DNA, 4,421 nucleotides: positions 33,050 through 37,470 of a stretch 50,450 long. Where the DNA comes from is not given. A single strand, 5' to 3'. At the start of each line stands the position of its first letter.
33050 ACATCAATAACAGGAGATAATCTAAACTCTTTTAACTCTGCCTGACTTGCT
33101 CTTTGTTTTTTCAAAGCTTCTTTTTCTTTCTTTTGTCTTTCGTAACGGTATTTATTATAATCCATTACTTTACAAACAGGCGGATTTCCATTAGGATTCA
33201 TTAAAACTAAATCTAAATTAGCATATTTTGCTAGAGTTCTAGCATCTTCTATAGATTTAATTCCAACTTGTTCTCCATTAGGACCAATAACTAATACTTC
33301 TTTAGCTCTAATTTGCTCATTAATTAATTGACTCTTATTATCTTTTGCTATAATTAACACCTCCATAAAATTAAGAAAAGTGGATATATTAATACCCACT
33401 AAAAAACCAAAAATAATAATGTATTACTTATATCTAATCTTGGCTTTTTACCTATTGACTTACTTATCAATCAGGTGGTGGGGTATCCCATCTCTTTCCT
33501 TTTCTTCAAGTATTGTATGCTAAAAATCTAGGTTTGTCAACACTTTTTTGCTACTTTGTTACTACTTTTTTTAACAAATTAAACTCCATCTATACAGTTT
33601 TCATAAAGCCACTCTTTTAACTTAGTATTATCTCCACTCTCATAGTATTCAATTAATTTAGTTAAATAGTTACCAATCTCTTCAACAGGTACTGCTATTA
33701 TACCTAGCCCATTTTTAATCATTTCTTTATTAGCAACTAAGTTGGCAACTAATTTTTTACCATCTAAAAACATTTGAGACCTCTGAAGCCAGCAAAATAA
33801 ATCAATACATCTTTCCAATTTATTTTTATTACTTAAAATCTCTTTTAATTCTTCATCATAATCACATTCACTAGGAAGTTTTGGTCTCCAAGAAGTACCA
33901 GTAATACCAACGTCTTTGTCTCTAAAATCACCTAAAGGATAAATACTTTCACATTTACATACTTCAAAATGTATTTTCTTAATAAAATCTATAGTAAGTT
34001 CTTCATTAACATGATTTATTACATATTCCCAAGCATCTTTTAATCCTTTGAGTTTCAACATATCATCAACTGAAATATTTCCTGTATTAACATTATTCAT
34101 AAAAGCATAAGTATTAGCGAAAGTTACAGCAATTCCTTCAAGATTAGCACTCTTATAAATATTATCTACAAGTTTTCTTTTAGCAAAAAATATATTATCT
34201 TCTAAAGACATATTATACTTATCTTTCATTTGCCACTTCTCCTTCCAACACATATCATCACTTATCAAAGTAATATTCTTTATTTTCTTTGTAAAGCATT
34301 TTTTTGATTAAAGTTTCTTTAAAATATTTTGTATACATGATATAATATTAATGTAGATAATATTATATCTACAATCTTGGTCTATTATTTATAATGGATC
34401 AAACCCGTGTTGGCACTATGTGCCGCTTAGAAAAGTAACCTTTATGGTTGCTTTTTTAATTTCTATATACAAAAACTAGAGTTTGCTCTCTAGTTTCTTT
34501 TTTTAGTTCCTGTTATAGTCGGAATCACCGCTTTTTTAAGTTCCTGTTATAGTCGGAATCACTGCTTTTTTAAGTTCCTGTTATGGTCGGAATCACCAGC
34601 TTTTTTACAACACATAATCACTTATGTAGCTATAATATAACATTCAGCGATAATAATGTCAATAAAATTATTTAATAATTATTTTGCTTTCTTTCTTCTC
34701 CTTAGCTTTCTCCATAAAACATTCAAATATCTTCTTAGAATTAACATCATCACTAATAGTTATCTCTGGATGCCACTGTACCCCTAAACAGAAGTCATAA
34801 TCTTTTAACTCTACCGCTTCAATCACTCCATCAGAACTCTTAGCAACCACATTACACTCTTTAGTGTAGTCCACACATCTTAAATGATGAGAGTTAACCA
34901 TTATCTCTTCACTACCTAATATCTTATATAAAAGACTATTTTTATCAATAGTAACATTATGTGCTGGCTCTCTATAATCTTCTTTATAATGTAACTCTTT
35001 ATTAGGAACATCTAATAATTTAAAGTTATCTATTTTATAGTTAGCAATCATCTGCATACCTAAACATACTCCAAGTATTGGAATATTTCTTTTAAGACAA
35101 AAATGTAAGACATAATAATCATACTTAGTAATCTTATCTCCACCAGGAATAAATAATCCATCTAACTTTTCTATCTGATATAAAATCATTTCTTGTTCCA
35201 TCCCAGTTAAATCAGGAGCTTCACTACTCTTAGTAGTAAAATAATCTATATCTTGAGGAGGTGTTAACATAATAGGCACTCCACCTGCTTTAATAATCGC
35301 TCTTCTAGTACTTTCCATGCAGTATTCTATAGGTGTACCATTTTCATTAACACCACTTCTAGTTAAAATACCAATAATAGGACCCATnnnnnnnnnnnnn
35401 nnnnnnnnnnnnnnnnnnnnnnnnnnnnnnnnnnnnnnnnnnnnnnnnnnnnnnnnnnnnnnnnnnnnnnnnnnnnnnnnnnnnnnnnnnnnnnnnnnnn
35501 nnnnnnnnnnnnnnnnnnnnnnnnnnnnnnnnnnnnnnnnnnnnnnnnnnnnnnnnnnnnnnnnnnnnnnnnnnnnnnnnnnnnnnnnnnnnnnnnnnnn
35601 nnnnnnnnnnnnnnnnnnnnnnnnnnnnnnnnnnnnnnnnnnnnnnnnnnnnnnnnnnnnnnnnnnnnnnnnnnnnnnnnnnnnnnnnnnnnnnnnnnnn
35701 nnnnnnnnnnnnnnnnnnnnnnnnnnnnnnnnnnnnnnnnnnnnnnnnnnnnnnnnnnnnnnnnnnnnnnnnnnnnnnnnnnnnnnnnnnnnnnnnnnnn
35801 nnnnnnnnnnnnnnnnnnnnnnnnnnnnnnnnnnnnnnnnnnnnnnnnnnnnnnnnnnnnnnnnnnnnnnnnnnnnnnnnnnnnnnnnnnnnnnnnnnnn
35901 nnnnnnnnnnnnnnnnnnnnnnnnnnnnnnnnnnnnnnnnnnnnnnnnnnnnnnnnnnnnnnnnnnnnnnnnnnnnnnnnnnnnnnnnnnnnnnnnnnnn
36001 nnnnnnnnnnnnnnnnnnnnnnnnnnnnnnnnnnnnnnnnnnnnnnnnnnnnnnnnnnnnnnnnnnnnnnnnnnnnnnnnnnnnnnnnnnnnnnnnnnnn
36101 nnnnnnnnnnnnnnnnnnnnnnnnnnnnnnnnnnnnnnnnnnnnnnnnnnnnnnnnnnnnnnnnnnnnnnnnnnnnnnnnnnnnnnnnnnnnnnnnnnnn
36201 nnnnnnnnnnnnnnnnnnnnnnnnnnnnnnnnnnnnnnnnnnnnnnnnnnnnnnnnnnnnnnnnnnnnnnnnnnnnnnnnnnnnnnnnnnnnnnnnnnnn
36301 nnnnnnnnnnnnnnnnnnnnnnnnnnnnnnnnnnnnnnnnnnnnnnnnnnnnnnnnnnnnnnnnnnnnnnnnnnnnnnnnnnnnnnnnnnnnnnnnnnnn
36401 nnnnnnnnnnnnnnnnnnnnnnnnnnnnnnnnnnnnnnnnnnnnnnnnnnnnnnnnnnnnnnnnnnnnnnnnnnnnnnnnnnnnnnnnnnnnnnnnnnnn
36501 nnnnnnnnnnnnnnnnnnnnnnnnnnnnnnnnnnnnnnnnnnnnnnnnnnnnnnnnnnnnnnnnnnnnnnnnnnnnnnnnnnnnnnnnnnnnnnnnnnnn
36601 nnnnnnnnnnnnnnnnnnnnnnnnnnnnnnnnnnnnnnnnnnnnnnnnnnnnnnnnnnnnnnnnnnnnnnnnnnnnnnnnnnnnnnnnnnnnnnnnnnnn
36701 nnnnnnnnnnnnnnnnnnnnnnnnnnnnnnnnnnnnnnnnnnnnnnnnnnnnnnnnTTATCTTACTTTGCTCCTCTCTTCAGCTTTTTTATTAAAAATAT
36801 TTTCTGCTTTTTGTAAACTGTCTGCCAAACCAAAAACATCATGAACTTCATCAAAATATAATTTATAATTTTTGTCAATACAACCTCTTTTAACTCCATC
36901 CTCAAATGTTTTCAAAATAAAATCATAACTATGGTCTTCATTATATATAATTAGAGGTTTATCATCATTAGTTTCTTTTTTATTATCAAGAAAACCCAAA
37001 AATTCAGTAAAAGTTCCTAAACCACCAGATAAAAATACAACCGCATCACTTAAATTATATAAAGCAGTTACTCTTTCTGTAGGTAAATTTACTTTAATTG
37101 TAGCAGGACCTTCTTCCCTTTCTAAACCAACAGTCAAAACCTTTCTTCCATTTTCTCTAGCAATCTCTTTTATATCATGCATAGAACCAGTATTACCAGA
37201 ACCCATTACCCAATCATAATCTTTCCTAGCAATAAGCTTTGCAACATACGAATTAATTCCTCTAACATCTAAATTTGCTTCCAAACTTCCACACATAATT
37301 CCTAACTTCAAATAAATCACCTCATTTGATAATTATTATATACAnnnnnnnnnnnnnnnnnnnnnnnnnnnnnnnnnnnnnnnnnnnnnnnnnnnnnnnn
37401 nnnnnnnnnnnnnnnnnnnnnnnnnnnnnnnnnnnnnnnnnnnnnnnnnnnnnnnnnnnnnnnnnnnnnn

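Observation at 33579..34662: Promoter / 34-nt tandem repeats / terminator module upstream of a degenerate Fic/Doc-like gene: type III toxin-antitoxin-like architecture with a non-ToxN partner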

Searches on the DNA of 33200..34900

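Call 7: search_rna_families(source=window, start=33200, end=34900, threshold=evalue, max_evalue=10, show_alignments=3)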
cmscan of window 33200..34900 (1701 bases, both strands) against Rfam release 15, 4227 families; matches with E-value up to 10: 9.
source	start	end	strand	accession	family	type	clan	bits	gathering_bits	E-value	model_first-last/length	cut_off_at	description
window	33366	33502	-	RF00558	L20_leader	Cis-reg; leader;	-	30.2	58.7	0.0017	1-127/127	no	Ribosomal protein L20 leader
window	34011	34100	-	RF00348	snoR9_plant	Gene; snRNA; snoRNA; CD-box;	-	19.1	43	6.7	1-129/129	no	Small nucleolar RNA snoR9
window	33923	33980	-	RF00493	snoU2-30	Gene; snRNA; snoRNA; CD-box;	-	19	60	2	1-70/70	no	Small nucleolar RNA U2-30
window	33230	33396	-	RF04150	MIR2655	Gene; miRNA;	-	17.3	122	8.6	47-220/267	no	MIR2655 microRNA precursor family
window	34427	34459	+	RF04197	mir-9457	Gene; miRNA;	-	17.1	90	5.6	19-51/68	no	mir-9457 microRNA precursor family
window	34277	34298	-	RF00180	REN-SRE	Cis-reg;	-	17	41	0.44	1-27/37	no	Renin stability regulatory element (REN-SRE)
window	34286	34318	-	RF02925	6A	Gene; sRNA;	-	16.8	41.2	8.7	1-52/52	no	6A RNA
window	33370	33540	-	RF00113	SIB_RNA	Gene; antitoxin;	-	16.4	56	4.2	1-147/147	no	Short Intergenic Abundant RNA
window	33516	33578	-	RF02687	RAGATH-8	Gene; sRNA;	-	10.8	86.7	5.7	1-276/276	no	RAGATH-8 RNA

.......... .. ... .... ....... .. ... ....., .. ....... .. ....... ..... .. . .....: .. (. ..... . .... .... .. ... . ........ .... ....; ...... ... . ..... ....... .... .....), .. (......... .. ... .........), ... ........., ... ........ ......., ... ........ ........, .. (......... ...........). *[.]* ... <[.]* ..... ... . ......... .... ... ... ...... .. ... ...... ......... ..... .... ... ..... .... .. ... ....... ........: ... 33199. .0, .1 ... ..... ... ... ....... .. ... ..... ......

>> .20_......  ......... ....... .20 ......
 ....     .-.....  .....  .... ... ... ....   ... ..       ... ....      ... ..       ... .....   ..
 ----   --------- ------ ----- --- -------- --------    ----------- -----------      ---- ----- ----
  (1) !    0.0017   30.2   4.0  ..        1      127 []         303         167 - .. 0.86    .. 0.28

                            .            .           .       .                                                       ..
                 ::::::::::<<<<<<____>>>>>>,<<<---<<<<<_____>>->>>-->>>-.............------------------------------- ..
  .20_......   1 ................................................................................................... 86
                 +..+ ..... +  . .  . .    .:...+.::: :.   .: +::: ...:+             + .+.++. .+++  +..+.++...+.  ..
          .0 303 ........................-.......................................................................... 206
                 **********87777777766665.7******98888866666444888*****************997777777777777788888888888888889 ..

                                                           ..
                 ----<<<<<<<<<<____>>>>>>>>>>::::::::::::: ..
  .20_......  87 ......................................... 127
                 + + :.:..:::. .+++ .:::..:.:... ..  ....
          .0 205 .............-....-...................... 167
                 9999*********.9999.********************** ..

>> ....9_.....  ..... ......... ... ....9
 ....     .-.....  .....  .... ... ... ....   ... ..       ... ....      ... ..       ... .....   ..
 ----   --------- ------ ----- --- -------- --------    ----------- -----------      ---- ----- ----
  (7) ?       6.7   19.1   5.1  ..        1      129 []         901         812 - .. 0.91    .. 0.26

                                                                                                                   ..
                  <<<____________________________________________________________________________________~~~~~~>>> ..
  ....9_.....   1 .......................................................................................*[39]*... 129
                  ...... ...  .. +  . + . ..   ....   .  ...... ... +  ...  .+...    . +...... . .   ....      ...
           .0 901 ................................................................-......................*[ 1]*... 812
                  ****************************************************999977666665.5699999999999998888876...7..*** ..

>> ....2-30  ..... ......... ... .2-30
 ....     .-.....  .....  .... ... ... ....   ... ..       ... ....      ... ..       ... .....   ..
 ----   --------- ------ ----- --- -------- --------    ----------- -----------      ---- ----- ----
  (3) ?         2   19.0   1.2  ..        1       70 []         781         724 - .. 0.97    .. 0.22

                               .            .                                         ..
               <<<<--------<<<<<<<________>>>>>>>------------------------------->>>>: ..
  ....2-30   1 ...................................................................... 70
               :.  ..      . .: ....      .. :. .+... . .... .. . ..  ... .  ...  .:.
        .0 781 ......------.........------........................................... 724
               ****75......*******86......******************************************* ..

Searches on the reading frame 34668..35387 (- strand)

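Call 5: search_protein_families(library=pfam, proteins=[window:34668-35387:-], max_evalue=1)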
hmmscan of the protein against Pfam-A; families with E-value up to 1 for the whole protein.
window:34668-35387:- (239 aa): 3 families
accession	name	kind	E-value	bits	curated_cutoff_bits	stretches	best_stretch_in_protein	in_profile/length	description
PF07722.19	Peptidase_C26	-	3.8e-32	112.3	20.5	2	90-208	94-219/219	Peptidase C26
PF00117.34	GATase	-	2.5e-17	63.6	22.8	1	72-214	40-178/190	Glutamine amidotransferase class-I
PF01174.25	SNO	-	0.00015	22.2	27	1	71-226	30-184/188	SNO glutamine amidotransferase family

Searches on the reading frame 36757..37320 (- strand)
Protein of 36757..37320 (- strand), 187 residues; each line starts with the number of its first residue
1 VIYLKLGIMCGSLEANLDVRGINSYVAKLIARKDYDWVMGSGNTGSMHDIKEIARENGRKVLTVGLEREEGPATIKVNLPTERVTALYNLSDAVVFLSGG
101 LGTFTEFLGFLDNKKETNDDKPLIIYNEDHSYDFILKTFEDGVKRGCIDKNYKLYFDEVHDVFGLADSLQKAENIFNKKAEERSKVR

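Call 5: search_protein_families(library=pfam, proteins=[window:36757-37320:-], max_evalue=1)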
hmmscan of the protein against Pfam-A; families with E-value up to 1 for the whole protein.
window:36757-37320:- (187 aa): 3 families
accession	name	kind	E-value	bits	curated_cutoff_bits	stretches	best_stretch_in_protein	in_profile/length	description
PF03641.19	Lysine_decarbox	-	5.2e-13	49.8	27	1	73-167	35-129/131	Possible lysine decarboxylase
PF18306.6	LDcluster4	-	1.8e-05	24.8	26.3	1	6-116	4-119/151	SLOG cluster4 family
PF02310.24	B12-binding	-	0.098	12.9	32.1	1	18-57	35-75/121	B12 binding domain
